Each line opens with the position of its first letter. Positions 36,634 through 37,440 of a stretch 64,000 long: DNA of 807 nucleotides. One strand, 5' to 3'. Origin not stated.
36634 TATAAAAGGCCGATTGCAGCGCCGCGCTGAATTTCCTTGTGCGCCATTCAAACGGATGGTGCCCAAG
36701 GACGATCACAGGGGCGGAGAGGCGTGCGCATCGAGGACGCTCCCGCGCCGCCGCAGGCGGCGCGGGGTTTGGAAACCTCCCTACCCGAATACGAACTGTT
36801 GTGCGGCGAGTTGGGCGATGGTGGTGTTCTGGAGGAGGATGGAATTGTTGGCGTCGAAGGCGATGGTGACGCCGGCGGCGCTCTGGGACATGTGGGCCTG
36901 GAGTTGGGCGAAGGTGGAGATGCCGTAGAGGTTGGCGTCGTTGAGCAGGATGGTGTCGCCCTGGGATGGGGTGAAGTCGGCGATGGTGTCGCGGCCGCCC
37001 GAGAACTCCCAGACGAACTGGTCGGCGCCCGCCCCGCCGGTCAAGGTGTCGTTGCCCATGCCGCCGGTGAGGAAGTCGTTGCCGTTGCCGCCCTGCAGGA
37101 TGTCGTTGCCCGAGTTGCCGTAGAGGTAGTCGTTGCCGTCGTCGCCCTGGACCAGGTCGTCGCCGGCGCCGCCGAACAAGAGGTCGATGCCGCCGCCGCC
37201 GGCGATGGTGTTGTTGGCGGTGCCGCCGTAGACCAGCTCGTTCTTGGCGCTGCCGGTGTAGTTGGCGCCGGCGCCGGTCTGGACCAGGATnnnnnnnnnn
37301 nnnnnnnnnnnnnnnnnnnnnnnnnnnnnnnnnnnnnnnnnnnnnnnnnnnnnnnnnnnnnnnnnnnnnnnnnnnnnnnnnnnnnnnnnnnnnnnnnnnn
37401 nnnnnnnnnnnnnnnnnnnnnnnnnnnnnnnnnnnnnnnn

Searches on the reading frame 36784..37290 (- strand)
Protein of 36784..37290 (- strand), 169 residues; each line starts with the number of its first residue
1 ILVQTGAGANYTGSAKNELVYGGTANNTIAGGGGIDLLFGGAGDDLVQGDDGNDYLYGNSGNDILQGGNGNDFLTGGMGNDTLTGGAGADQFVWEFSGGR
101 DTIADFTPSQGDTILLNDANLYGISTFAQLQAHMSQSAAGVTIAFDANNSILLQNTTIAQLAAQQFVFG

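Call 65: search_solved_structures(query=window:36784-37290:-, max_evalue=0.001)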
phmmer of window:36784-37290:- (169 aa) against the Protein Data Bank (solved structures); distinct sequences matched with E-value up to 0.001: 38.
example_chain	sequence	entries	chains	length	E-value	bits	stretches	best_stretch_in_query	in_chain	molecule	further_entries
7usl_C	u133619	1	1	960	1e-42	149.1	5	10-103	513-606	Bifunctional hemolysin-adenylate cyclase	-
7rah_E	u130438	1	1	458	8.6e-26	94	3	13-114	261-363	Bifunctional adenylate cyclase toxin/hemolysin CyaA,Bifunctional adenylate cyclase toxin/h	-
6sus_A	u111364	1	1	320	4e-17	65.8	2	10-92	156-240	Bifunctional hemolysin/adenylate cyclase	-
2z8z_A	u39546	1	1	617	8.8e-16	61.5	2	38-165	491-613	Lipase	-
2zj6_A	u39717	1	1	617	1.1e-15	61.2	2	38-165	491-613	Lipase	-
2zj7_A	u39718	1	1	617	1.1e-15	61.1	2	38-165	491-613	Lipase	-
2z8x_A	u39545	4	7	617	1.2e-15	61.1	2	38-165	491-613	Lipase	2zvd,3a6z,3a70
9p6c_A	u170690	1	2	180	4.7e-12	49.3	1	11-85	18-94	Hemolysin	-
2qua_A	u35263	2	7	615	6.8e-11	45.6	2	21-116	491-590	Extracellular lipase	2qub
9p0c_A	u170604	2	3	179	1.6e-09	41.1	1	12-92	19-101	Hemolysin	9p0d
1go7_P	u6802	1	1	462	2.6e-09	40.4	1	30-151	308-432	PROTEASE C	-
5cvw_A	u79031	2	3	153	2.9e-09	40.3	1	13-92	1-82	Bifunctional hemolysin/adenylate cyclase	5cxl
3hbv_P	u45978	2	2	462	3e-09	40.2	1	30-151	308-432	Secreted protease C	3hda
3hb2_P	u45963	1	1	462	3e-09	40.2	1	30-151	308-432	Secreted protease C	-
1go8_P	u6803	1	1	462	3.2e-09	40.1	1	30-151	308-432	PROTEASE C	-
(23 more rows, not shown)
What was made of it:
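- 36781..37242 (-): C-terminal RTX block and tail, of the type found in T1SS substrates. phmmer against PDB matches CyaA at 1e-42, Pseudomonas lipase residues 491-613 of 617 at 9e-16, serralysins, and AlgE R-modules (call 65).
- On RTX protein / type 1 secretion substrate: The last 169 aa align to the C-terminal RTX and tail regions of known T1SS substrates: CyaA, lipase residues 491-613 of 617, and serralysin 318-455 of 471 (call 65).
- Closest known: Azotobacter vinelandii AlgE mannuronan C-5 epimerases. Same: The C-terminal RTX region matches AlgE4 and AlgE6 R-modules (call 65).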
